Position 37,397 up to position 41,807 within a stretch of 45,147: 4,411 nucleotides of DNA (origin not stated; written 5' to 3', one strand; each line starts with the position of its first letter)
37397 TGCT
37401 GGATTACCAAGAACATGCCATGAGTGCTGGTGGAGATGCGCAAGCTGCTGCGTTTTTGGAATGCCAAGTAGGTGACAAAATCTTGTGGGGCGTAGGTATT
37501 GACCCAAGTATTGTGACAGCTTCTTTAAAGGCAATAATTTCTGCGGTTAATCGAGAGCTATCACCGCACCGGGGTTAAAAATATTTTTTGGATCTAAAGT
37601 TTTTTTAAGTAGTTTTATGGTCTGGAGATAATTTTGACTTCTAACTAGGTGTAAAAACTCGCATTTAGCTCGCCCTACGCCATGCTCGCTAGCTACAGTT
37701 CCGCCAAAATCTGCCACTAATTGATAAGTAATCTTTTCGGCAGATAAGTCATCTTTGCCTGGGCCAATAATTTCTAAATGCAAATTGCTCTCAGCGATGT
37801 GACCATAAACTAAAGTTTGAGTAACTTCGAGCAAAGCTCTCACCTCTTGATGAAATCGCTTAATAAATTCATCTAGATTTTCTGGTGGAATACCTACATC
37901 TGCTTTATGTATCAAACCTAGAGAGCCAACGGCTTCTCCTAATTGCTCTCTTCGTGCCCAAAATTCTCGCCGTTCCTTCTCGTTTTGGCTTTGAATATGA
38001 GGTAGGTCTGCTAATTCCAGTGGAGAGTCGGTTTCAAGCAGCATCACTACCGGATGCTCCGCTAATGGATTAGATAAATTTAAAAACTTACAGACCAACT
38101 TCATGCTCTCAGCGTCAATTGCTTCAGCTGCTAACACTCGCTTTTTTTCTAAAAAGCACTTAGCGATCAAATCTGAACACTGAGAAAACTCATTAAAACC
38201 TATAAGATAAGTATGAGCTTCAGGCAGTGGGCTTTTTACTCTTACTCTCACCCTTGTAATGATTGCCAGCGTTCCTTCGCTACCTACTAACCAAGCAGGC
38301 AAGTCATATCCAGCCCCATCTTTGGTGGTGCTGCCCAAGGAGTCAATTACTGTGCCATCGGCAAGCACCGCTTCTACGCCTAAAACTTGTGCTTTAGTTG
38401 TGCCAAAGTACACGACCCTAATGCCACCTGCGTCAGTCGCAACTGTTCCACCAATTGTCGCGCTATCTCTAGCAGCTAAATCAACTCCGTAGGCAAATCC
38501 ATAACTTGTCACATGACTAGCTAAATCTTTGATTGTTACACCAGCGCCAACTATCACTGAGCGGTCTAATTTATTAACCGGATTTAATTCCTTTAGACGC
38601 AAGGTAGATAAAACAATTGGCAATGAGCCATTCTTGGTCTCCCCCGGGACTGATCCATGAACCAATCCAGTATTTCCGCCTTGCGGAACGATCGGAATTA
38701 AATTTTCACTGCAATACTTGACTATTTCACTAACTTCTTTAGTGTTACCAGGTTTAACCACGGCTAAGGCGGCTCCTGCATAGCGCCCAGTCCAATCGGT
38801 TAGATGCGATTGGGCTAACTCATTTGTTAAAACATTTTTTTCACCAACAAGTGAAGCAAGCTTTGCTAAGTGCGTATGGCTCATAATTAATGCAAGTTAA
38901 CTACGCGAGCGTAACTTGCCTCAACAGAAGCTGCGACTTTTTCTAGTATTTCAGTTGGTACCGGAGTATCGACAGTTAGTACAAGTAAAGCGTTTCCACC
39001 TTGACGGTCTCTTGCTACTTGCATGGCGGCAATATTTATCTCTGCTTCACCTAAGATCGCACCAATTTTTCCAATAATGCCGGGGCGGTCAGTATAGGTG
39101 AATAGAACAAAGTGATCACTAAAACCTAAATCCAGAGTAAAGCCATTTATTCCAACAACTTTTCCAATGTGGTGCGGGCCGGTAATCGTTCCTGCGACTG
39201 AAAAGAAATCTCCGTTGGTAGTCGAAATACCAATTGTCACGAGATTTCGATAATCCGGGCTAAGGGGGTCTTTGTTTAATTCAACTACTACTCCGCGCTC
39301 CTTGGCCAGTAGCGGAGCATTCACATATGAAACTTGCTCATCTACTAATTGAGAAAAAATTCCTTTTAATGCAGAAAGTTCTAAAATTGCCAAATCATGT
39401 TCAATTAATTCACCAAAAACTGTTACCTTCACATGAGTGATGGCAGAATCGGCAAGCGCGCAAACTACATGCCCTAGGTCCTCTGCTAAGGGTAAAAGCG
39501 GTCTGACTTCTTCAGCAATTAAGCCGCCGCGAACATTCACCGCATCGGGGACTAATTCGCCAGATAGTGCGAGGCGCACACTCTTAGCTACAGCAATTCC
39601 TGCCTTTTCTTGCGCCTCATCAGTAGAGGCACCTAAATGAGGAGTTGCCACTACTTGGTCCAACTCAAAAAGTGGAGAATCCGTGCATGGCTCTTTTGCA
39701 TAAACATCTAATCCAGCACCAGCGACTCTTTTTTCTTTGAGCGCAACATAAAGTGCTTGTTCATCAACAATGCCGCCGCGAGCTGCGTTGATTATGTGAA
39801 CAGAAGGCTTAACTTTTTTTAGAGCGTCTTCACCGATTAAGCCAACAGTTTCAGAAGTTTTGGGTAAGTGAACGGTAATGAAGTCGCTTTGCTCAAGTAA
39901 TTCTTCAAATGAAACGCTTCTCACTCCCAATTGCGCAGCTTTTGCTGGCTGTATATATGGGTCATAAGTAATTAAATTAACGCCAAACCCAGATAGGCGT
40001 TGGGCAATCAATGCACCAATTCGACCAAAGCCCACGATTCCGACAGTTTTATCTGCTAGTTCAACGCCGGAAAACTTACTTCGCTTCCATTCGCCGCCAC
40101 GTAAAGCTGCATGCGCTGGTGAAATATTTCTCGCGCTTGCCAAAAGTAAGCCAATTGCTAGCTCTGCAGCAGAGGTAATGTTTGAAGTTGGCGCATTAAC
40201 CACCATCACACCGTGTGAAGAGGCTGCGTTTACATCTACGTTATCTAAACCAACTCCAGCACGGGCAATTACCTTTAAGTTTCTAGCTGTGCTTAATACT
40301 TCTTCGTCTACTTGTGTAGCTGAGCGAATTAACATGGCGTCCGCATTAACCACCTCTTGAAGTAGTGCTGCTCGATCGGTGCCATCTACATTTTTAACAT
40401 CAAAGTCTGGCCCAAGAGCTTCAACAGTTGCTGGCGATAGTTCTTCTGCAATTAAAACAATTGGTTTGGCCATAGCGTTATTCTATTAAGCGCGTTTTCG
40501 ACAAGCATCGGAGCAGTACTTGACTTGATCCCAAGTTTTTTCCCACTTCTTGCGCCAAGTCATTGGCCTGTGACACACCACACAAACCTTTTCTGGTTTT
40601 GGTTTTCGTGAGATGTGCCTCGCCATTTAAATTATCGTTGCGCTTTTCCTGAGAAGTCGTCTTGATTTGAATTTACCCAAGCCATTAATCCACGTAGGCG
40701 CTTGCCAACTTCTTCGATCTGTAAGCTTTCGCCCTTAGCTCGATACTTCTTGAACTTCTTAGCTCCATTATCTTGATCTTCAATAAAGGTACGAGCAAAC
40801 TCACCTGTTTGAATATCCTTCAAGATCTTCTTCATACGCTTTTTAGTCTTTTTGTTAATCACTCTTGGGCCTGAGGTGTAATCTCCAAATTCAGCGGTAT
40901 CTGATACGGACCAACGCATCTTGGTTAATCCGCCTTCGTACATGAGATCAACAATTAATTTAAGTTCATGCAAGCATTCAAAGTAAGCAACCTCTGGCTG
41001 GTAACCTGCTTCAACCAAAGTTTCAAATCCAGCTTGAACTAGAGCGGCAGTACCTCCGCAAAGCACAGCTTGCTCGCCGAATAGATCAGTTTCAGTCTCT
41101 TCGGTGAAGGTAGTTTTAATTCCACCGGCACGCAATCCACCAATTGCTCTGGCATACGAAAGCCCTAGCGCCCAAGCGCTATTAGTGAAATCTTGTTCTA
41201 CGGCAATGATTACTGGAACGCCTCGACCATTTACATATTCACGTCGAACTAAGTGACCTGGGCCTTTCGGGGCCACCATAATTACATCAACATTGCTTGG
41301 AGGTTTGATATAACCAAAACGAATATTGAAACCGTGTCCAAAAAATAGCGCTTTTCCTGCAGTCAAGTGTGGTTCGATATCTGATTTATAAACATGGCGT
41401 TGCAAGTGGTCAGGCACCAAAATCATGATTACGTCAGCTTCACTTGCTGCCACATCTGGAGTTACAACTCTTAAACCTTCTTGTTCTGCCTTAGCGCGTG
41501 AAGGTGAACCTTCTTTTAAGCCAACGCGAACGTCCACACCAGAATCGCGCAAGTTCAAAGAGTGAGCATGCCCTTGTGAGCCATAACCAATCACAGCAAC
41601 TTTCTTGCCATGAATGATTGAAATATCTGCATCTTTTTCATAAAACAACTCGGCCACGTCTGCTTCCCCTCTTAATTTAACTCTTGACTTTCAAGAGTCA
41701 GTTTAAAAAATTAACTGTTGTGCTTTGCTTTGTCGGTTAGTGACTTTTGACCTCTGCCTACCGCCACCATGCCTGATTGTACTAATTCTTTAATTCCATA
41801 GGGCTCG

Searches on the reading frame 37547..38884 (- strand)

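Call 44: search_protein_families(library=pfam, proteins=[window:37547-38884:-], max_evalue=0.001)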
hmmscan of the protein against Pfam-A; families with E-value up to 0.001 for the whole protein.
window:37547-38884:- (445 aa): 3 families
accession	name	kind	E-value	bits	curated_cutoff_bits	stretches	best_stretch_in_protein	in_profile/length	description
PF02913.24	FAD-oxidase_C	-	9.3e-33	114.4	21.2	1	224-440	6-247/248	FAD linked oxidases, C-terminal domain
PF01565.28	FAD_binding_4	-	2.2e-31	108.8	26.4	1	40-181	2-137/139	FAD binding domain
PF00941.27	FAD_binding_5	-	0.0002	21.6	27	1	69-150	28-113/170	FAD binding domain in molybdopterin dehydrogenase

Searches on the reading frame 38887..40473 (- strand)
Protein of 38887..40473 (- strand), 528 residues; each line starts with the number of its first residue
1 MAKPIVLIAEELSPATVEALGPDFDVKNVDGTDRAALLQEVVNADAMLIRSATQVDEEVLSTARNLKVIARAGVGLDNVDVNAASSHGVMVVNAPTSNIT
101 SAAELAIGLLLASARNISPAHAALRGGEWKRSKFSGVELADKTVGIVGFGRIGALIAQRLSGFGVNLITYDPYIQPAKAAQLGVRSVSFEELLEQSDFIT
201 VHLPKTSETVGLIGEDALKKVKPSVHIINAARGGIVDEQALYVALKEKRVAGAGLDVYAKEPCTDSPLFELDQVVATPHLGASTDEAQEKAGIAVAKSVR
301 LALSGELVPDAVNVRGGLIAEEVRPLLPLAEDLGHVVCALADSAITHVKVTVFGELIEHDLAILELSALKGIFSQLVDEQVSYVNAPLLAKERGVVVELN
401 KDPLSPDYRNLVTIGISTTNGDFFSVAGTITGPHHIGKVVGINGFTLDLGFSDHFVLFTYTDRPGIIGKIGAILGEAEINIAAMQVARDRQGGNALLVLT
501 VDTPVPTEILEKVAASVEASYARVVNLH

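Call 44: search_protein_families(library=pfam, proteins=[window:38887-40473:-], max_evalue=0.001)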
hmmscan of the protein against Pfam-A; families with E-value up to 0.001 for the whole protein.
window:38887-40473:- (528 aa): 7 families
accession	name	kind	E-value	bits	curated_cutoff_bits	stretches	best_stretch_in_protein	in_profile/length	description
PF02826.25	2-Hacid_dh_C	-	4.6e-62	209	25.1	1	107-281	1-178/178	D-isomer specific 2-hydroxyacid dehydrogenase, NAD binding domain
PF00389.36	2-Hacid_dh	-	1.7e-33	115.6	24.6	1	6-313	1-134/134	D-isomer specific 2-hydroxyacid dehydrogenase, catalytic domain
PF19304.4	PGDH_inter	-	7e-23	81.4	27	1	323-434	2-111/119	D-3-phosphoglycerate dehydrogenase intervening domain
PF01842.31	ACT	-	4.7e-11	42.7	27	1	455-515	2-63/66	ACT domain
PF07991.19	KARI_N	-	0.00016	21.7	20.6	1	139-207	2-72/165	Acetohydroxy acid isomeroreductase, NADPH-binding domain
PF22629.2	ACT_AHAS_ss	-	0.00044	20.8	27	0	461-503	6-48/67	AHAS small subunit-like ACT domain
PF03446.21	NAD_binding_2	-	0.00077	19.9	21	0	143-250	1-112/161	NAD binding domain of 6-phosphogluconate dehydrogenase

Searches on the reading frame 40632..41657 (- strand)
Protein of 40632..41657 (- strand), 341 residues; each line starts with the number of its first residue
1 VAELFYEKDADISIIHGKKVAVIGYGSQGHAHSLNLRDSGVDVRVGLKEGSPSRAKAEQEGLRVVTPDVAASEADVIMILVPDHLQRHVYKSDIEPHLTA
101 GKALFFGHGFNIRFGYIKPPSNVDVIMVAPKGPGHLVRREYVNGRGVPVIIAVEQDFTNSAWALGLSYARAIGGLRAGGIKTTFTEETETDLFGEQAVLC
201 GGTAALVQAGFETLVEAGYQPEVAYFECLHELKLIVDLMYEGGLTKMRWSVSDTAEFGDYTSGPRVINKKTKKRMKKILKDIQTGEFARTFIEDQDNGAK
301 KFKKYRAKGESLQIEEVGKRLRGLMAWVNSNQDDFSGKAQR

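Call 44: search_protein_families(library=pfam, proteins=[window:40632-41657:-], max_evalue=0.001)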
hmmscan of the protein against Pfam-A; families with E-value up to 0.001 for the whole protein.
window:40632-41657:- (341 aa): 6 families
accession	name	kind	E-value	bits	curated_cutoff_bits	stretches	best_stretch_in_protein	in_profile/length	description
PF07991.19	KARI_N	-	6.6e-74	247.4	20.6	1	15-178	2-165/165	Acetohydroxy acid isomeroreductase, NADPH-binding domain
PF01450.25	KARI_C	-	3.1e-64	216.1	29.1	1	184-327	1-144/144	Ketol-acid reductoisomerase, C-terminal domain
PF02826.25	2-Hacid_dh_C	-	8.7e-06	25.7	25.1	1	11-84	30-102/178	D-isomer specific 2-hydroxyacid dehydrogenase, NAD binding domain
PF03807.23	F420_oxidored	-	5.9e-05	24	21.6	1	19-84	1-70/94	NADP oxidoreductase coenzyme F420-dependent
PF03446.21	NAD_binding_2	-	0.00042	20.8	21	1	19-103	1-88/161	NAD binding domain of 6-phosphogluconate dehydrogenase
PF00670.27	AdoHcyase_NAD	-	0.00079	20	27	0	13-78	19-83/162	S-adenosyl-L-homocysteine hydrolase, NAD binding domain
